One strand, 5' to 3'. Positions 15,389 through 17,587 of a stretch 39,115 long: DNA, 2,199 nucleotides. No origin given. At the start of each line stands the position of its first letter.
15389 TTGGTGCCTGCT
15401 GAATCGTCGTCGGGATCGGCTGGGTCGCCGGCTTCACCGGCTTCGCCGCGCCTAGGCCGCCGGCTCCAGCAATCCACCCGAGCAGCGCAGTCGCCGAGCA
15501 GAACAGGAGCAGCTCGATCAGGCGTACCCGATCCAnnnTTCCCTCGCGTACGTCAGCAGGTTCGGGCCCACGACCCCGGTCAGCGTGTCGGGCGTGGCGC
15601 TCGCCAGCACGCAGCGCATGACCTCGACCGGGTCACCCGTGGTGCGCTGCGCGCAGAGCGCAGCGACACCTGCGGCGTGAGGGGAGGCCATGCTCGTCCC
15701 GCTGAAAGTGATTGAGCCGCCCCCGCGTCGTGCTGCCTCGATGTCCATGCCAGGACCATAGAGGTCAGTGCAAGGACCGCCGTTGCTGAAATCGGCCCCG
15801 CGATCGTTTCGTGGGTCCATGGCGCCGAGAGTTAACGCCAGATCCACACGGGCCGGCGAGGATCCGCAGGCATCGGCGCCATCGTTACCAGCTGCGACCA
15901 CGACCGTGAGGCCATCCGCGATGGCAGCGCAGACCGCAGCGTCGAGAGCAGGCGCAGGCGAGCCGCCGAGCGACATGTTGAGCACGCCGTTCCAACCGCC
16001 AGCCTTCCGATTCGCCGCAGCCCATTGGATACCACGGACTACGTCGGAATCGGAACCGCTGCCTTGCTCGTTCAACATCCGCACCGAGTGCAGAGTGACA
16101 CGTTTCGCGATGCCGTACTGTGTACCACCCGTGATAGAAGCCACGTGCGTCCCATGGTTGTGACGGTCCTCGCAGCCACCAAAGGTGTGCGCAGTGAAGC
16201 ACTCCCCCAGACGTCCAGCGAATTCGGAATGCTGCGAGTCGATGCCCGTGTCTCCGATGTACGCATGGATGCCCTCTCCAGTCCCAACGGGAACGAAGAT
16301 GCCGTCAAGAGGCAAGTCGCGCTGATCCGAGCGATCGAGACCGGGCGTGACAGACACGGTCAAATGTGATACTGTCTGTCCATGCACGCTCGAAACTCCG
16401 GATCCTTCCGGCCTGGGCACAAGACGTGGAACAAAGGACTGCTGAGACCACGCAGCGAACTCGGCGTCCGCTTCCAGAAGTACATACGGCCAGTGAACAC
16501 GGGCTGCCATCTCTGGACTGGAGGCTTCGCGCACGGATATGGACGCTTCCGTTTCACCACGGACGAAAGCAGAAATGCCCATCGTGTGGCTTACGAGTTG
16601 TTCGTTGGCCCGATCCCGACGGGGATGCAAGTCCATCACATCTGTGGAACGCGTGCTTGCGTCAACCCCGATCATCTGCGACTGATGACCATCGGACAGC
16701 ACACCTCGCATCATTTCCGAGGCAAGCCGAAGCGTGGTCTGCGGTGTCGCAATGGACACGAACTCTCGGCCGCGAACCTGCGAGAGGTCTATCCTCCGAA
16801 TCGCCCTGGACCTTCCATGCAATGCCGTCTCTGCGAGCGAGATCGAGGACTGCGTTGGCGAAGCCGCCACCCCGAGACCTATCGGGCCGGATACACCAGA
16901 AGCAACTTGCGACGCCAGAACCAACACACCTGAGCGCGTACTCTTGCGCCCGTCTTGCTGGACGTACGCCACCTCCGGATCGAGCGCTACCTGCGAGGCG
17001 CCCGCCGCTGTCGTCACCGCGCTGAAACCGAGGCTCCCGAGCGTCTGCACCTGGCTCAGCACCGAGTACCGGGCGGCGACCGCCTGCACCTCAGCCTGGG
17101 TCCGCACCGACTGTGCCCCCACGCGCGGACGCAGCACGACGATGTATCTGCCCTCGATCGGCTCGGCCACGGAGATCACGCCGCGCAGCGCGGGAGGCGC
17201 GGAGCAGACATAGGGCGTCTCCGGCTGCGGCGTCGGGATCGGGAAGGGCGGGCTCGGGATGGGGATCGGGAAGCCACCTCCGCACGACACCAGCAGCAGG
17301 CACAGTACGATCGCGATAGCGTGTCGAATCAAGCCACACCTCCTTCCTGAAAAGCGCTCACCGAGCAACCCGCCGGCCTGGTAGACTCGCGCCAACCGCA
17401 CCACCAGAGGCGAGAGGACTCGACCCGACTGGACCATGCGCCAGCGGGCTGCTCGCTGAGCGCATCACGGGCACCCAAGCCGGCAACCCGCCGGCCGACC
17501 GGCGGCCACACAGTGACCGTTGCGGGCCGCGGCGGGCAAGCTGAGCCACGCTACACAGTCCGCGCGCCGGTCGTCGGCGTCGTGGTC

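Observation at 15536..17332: HNH homing-endonuclease gene nested antisense, in exact codon register, inside an uninterrupted subtilase ORF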

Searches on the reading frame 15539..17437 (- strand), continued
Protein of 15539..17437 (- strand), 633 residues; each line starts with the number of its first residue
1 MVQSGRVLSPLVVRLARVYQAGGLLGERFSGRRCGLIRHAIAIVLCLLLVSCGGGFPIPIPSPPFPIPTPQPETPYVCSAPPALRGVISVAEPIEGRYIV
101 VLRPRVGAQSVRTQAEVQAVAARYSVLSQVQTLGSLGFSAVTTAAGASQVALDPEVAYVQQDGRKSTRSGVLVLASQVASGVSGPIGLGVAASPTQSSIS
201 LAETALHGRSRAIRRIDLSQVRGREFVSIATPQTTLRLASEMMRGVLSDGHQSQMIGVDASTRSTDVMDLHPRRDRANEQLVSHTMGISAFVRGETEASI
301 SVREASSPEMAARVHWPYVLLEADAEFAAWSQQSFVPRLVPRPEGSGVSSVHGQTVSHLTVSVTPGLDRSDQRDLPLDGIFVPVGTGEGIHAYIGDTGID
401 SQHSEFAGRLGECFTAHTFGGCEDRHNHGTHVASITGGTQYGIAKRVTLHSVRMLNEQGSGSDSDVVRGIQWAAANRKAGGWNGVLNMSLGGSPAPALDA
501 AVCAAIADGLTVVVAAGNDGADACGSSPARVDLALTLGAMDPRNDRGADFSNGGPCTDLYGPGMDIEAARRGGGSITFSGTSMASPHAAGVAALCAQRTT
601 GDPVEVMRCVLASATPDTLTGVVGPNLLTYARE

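Call 28: find_encoding_contigs(protein=P0122, flank=3000, max_places=10)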
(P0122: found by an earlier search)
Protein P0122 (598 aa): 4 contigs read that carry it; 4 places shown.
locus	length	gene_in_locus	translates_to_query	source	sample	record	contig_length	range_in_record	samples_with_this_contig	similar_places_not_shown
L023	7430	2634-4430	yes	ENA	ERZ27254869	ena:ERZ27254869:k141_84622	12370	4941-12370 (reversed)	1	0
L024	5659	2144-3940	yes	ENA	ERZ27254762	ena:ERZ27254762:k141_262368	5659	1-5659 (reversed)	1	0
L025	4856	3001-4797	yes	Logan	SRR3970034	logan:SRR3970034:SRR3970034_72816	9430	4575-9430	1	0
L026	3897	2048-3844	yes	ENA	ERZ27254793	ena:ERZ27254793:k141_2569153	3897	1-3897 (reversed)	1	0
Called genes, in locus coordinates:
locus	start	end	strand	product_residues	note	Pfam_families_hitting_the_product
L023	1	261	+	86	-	?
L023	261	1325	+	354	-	-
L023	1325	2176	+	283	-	-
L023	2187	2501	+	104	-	-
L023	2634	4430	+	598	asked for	PF00082:Peptidase_S8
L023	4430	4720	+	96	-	-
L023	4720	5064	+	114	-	-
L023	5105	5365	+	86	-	-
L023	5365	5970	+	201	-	PF13392:HNH_3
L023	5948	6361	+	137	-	PF18925:DUF5675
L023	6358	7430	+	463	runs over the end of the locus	-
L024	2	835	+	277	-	?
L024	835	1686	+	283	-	-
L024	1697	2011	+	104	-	-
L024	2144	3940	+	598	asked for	PF00082:Peptidase_S8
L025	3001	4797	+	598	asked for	PF00082:Peptidase_S8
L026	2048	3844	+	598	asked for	PF00082:Peptidase_S8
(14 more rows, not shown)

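Call 48: find_encoding_contigs(protein=P0017, flank=6000, max_places=2)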
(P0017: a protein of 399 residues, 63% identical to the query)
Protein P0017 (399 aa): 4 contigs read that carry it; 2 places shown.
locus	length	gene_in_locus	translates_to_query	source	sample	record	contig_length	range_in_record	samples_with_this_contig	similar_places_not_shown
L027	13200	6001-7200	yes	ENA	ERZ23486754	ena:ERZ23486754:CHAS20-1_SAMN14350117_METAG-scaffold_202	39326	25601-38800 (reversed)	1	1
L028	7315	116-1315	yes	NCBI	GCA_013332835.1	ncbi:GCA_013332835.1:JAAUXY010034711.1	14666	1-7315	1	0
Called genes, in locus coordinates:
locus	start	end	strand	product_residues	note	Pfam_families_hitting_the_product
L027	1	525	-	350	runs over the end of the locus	?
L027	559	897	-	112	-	PF11006:DUF2845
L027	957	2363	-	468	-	PF00753:Lactamase_B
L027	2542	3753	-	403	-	PF13401:AAA_22, PF16697:Yop-YscD_cpl, PF00498:FHA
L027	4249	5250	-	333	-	PF01137:RTC, PF05189:RTC_insert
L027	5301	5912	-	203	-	-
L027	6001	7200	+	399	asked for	PF00082:Peptidase_S8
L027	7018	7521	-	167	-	-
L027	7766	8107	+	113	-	-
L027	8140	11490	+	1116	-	PF05567:T4P_PilY1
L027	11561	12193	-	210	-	-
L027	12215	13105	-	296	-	-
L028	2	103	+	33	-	?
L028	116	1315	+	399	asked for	PF00082:Peptidase_S8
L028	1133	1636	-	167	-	-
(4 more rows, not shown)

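Call 49: find_encoding_contigs(protein=P0014, flank=6000, max_places=2)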
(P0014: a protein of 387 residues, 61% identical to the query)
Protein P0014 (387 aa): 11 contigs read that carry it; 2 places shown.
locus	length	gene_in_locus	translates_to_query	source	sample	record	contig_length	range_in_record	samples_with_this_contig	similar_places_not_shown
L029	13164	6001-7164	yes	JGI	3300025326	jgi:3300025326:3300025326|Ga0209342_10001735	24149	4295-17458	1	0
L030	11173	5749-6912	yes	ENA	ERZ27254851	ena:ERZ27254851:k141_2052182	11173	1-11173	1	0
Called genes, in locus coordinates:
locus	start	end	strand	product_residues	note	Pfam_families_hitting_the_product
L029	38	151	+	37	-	-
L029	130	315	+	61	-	-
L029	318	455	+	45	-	-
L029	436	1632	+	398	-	PF03167:UDG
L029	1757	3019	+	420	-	PF00476:DNA_pol_A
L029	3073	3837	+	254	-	PF13482:RNase_H_2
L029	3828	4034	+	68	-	-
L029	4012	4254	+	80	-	-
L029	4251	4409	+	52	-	-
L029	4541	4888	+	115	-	PF18909:dGTP_diPhyd_N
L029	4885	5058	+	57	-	-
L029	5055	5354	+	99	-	-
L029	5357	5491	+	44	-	-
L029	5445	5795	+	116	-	-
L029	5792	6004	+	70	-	-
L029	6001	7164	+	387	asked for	PF00082:Peptidase_S8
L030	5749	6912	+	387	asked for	PF00082:Peptidase_S8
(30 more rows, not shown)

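Call 52: predict_structure(alignment_id=A3)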
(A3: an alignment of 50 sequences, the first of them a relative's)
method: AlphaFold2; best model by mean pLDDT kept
length: 598 residues; sequences in the alignment: 50
mean_pLDDT: 67.4   pTM: 0.65
mean pLDDT of the five models: 67.4, 66.9, 65.7, 64.9, 63.5
residues with pLDDT >= 90: 257; 70-90: 84; 50-70: 31; < 50: 226
segments of 3 or more residues with pLDDT < 50: 17-22, 135-344, 509-515
pLDDT, mean of each block of 10 residues (from residue 1): 81 61 52 66 93 95 96 86 96 96 97 97 97 53 33 29 25 25 26 28 31 27 22 25 24 21 22 30 26 31 32 40 35 37 55 97 97 97 93 96 93 98 96 98 98 92 97 97 78 93 73 59 87 90 88 96 96 93 80 79
secondary structure, 60 per line:
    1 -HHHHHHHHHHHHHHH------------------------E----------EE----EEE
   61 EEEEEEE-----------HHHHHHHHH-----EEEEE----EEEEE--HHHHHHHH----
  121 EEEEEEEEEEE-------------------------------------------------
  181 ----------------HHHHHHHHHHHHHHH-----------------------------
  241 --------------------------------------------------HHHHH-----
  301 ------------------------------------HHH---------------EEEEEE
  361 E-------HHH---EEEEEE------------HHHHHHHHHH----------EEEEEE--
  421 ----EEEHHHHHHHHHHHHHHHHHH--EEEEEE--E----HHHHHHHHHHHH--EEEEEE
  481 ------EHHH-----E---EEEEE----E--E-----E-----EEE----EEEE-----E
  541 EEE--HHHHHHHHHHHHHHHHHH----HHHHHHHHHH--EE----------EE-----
elements in order: H2-16 E58-67 H79-87 E93-97 E102-106 H109-116 E121-131 H197-211 H291-295 E355-361 E375-380 H393-402 E413-418 E425-427 H428-445 E448-453 H461-472 E475-480 E500-504 E524-526 E531-534 E540-543 H546-563 H568-577
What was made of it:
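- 16934..17200 (-): I9-type propeptide domain (residues ~45-133), ending ................ AF2 pLDDT above 90 with a beta-alpha-beta fold (call 52).
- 16355..16933 (.): Inserted cassette (573-579 nt; the low-coordinate end is uncertain by about 6-12 nt). In the protease frame it reads as a 191-193-aa peptide with no predicted fold. AF2 pLDDT 21-40 over residues 135-344 (call 52).
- Both flanking domains fold confidently and the insert is unstructured (call 52). The segment has no predicted fold (call 52).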

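Call 91: search_solved_structures(query=P0002, max_evalue=1e-30, show_alignments=3)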
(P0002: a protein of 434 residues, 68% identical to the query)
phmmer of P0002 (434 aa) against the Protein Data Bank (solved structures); distinct sequences matched with E-value up to 1e-30: 69 (the best 60 are shown).
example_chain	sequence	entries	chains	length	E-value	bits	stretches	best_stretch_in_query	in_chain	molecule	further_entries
4dzt_A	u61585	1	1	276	1.7e-67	231.5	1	164-431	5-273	Aqualysin-1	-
8c4z_B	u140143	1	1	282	1.3e-66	228.6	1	165-431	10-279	Extracellular serine proteinase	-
5wsl_A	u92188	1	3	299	1.7e-64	221.6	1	164-432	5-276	keratinase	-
2b6n_A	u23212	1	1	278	5.9e-64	219.8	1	166-432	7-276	proteinase K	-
1s2n_A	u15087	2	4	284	3.2e-63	217.4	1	166-417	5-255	extracellular subtilisin-like serine proteinase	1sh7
8c4x_A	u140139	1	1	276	5.3e-60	206.8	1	166-432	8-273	Protease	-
5z6o_A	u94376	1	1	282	1.3e-51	179.1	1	165-399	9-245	protease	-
8rse_A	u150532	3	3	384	3.5e-50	174.5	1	132-402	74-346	Proteinase K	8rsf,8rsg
1ic6_A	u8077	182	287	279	1.3e-48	169.3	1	165-402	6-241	PROTEINASE K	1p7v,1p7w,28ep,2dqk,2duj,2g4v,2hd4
3f7o_A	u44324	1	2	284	6.9e-48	166.9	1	164-405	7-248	Serine protease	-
1bjr_E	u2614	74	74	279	8.2e-48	166.7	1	165-402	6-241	PROTEINASE K | PROTEIN (PROTEINASE K)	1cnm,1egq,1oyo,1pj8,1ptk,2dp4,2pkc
1ht3_A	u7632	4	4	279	2.3e-47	165.2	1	165-402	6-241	PROTEINASE K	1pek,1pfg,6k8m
3f7m_A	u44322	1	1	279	2.8e-47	164.9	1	164-420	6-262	Alkaline serine protease ver112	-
1mpt_A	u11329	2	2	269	9.2e-41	143.4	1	163-402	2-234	M-PROTEASE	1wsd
1gci_A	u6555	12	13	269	3.1e-40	141.7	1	163-416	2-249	SUBTILISIN | Subtilisin Savinase | SAVINASE (TM)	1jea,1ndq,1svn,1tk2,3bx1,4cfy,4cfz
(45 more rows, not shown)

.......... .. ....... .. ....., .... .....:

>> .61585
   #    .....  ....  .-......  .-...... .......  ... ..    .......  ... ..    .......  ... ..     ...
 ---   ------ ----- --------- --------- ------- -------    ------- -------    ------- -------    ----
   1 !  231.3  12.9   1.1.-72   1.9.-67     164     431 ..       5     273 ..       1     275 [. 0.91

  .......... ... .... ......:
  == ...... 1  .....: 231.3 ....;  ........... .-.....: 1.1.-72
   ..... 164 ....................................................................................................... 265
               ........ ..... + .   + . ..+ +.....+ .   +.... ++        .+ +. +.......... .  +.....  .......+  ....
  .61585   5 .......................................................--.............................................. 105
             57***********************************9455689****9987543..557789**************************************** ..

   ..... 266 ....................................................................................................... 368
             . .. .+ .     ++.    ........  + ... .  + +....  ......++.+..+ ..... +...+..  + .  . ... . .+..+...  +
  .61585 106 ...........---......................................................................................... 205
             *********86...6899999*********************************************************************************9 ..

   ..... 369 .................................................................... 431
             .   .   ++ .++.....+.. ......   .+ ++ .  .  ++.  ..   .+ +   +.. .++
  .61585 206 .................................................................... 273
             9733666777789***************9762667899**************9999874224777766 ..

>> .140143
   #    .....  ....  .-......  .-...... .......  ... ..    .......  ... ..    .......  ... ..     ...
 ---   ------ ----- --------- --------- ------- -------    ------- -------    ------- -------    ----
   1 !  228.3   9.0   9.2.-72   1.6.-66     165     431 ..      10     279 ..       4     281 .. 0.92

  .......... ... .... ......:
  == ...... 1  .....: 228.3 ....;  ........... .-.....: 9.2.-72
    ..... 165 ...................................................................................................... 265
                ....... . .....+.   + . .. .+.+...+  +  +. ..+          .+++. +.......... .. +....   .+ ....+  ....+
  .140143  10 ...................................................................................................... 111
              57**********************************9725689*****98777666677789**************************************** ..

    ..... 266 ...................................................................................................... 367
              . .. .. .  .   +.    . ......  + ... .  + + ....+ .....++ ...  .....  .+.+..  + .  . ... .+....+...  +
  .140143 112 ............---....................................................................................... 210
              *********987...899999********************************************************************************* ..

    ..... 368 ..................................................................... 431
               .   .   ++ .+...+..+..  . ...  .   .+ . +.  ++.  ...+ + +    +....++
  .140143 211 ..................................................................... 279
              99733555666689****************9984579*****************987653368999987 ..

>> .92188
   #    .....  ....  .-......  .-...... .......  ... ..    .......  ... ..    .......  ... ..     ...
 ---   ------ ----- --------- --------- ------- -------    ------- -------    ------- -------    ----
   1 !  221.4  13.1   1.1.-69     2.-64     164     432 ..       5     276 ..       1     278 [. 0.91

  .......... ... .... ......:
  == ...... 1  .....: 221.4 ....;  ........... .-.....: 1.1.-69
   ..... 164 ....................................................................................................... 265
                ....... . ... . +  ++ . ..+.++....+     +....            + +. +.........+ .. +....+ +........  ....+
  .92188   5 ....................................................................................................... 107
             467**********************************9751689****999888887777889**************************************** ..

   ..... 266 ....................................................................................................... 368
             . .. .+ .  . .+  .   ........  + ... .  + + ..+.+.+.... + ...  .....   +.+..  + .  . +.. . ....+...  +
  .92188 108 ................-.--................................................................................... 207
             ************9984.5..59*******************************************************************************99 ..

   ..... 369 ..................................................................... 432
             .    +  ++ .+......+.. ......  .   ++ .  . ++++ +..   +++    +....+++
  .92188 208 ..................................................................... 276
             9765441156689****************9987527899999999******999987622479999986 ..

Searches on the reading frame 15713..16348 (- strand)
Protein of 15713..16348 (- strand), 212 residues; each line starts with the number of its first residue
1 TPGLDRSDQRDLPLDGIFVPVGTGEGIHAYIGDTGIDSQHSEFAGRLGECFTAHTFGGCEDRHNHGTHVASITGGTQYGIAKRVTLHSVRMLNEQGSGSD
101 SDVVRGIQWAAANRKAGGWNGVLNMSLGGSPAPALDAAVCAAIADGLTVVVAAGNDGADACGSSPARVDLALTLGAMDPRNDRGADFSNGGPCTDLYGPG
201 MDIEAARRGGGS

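Call 67: find_homologous_proteins(query=window:15713-16348:-, max_evalue=1e-20)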
Query seq(212 aa) (212 aa): 627 proteins with E <= 1e-20 among 1915 candidates; the best 120 are listed.
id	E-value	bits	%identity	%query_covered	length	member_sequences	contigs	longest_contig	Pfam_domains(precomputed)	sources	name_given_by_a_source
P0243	2.0e-76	274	63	99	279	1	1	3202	PF00082.28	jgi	-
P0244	1.8e-75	271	64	99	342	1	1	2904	PF00082.28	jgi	jgi:subtilisin family serine protease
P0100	3.2e-75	270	62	99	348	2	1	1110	PF00082.28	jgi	jgi:subtilisin family serine protease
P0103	4.7e-74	267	61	100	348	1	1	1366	PF00082.28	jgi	jgi:subtilisin family serine protease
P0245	4.3e-73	263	61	100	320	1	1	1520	PF00082.28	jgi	jgi:subtilisin family serine protease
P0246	5.1e-73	263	61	100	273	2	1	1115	PF00082.28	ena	-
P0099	1.2e-72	262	60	99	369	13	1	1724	PF00082.28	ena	-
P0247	3.2e-69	251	59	100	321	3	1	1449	PF00082.28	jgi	jgi:subtilisin family serine protease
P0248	3.4e-69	251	59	100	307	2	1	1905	PF00082.28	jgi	jgi:subtilisin family serine protease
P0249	1.4e-68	249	59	100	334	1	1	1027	PF00082.28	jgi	jgi:subtilisin family serine protease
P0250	9.9e-68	246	57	100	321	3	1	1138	PF00082.28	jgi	jgi:subtilisin family serine protease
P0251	3.0e-67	244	59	100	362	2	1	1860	PF05922.22,PF00082.28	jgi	jgi:subtilisin family serine protease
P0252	4.6e-67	244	59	99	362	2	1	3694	PF05922.22,PF00082.28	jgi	jgi:subtilisin family serine protease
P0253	5.2e-67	244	59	99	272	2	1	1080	PF00082.28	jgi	jgi:subtilisin family serine protease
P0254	2.7e-66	241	59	99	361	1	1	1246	PF05922.22,PF00082.28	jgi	-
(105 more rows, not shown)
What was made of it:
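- On Homing endonuclease gene (mobile element): The donor is unsampled (call 67), so ordinary recombination cannot be excluded.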

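Call 68: find_encoding_contigs(protein=P0243, flank=3000, max_places=2)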
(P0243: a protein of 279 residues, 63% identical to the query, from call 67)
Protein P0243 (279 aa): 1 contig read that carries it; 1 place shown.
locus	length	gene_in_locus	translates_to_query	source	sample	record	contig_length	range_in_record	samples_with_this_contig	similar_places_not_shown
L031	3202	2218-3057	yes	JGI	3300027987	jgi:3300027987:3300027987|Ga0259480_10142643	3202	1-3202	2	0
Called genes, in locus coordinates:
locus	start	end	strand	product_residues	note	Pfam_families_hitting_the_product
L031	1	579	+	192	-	?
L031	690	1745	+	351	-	PF22570:LiaF-TM (weak)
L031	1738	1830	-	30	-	-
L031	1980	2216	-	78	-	-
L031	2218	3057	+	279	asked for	PF00082:Peptidase_S8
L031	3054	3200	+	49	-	?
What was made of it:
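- Tried and rejected: P0243 (279 aa, best hit to the core) as a possible split gene with an HNH upstream: its contig shows only small unannotated genes upstream; the upstream DNA was not scanned for an uncalled HNH (call 68).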
